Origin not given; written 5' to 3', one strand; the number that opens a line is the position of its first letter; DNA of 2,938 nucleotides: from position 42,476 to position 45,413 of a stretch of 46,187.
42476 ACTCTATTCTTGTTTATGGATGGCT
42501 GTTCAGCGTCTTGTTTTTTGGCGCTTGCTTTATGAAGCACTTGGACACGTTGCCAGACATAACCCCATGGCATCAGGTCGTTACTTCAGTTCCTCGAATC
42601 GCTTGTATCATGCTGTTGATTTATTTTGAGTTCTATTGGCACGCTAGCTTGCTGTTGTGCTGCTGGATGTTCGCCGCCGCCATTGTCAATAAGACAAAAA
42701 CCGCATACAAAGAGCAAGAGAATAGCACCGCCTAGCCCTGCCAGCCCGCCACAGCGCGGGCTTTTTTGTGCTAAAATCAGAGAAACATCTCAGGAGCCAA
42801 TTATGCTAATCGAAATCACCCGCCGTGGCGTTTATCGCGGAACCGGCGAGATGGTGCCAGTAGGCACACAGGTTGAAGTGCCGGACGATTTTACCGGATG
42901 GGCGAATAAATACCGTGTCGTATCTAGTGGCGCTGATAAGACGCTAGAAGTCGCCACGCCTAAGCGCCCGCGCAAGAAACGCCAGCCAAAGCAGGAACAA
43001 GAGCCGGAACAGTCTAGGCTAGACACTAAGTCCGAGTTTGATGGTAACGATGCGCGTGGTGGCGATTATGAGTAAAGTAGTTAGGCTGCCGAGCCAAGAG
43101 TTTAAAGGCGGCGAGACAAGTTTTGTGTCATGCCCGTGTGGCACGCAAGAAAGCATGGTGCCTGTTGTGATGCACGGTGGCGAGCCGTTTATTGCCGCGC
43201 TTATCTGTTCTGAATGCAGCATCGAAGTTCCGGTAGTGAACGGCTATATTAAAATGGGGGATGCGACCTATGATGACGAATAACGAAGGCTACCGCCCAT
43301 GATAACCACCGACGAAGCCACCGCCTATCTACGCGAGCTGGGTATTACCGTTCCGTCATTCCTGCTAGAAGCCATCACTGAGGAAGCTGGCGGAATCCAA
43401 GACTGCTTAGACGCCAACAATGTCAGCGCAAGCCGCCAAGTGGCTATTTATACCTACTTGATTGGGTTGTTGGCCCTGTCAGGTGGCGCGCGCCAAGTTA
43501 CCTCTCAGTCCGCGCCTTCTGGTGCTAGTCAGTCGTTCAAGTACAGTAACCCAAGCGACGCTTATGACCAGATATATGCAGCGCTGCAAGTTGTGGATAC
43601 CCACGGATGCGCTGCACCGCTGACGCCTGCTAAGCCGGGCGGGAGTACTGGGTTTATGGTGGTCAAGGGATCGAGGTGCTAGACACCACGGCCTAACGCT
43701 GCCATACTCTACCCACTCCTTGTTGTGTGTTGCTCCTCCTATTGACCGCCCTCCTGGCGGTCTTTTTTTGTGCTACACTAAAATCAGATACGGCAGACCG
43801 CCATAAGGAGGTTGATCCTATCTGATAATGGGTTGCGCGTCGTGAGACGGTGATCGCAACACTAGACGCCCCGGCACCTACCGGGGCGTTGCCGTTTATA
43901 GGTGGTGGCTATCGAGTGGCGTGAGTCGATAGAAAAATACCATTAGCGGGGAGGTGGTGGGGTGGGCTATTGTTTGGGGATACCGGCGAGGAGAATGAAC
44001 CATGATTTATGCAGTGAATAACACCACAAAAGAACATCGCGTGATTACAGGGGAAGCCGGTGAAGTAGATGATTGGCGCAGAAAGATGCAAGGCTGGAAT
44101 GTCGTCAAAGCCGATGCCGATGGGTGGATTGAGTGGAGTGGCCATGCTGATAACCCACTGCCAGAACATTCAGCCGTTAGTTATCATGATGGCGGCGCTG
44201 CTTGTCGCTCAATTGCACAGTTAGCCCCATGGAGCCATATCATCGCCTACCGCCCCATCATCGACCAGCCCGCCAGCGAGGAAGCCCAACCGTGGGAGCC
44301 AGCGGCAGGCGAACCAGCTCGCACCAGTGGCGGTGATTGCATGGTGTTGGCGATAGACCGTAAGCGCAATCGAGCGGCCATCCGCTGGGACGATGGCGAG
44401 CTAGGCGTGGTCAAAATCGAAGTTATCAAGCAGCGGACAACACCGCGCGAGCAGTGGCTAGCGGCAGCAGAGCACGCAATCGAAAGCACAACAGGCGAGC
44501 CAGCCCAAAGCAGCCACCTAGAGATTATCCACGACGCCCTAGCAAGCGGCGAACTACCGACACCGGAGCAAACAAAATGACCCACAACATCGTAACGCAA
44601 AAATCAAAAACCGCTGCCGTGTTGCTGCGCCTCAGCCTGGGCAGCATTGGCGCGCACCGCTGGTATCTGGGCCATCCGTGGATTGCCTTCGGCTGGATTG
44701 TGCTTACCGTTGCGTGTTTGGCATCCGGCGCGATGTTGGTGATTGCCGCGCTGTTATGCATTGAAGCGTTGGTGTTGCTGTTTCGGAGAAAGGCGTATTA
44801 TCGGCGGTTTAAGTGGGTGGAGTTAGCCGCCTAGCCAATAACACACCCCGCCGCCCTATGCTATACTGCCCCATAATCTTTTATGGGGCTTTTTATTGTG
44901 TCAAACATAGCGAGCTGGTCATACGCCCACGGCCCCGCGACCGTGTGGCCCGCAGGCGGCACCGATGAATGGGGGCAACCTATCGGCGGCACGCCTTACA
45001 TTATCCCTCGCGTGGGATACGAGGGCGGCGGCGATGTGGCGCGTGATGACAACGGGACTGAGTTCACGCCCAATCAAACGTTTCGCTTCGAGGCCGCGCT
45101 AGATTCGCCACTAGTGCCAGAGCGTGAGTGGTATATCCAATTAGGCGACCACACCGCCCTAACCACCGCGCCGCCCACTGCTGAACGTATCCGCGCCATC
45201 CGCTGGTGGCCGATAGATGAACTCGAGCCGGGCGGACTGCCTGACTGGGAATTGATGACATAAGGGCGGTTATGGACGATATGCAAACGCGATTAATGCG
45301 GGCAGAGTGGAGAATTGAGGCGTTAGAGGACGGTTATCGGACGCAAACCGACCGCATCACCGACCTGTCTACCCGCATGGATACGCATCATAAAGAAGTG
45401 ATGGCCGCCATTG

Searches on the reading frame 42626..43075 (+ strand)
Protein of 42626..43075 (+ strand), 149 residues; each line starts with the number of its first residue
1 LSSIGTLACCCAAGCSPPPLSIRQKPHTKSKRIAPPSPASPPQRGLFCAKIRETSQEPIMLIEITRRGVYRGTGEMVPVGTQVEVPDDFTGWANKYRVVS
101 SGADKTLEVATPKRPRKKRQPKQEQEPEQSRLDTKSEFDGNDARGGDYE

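Call 61: search_protein_families(library=phrogs, proteins=[window:42626-43075:+], max_evalue=0.001)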
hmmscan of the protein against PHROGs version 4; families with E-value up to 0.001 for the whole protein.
window:42626-43075:+ (149 aa): 2 families
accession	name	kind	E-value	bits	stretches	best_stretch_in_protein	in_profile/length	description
phrog_26087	-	unknown function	2.1e-07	32.1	1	62-110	5-53/107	-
phrog_2288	-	unknown function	0.0001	23.4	1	65-129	7-73/79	-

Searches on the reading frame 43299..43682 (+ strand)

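Call 61: search_protein_families(library=phrogs, proteins=[window:43299-43682:+], max_evalue=0.001)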
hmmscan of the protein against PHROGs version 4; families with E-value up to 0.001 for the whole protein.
window:43299-43682:+ (127 aa): 1 family
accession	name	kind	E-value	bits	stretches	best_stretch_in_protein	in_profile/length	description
phrog_786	-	unknown function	5.6e-34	118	1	1-127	3-127/128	-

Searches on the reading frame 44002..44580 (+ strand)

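Call 50: search_protein_families(library=pfam, proteins=[window:44002-44580:+], max_evalue=0.05)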
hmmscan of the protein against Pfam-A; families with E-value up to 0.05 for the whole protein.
window:44002-44580:+ (192 aa): 0 families

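Call 61: search_protein_families(library=phrogs, proteins=[window:44002-44580:+], max_evalue=0.001)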
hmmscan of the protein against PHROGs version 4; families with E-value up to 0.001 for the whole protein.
window:44002-44580:+ (192 aa): 1 family
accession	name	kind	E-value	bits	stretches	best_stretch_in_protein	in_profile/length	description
phrog_9174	-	unknown function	0.00048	21.4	0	33-137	9-133/157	-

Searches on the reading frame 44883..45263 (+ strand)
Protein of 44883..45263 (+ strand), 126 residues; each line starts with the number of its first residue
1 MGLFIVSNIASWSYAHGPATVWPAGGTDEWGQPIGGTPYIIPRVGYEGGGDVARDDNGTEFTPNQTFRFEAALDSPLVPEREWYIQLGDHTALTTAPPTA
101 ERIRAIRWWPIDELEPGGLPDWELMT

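Call 61: search_protein_families(library=phrogs, proteins=[window:44883-45263:+], max_evalue=0.001)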
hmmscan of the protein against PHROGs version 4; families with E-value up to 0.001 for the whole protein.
window:44883-45263:+ (126 aa): 1 family
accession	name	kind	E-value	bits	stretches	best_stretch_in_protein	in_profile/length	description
phrog_797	-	unknown function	1.1e-16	62.1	1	6-126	1-116/117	-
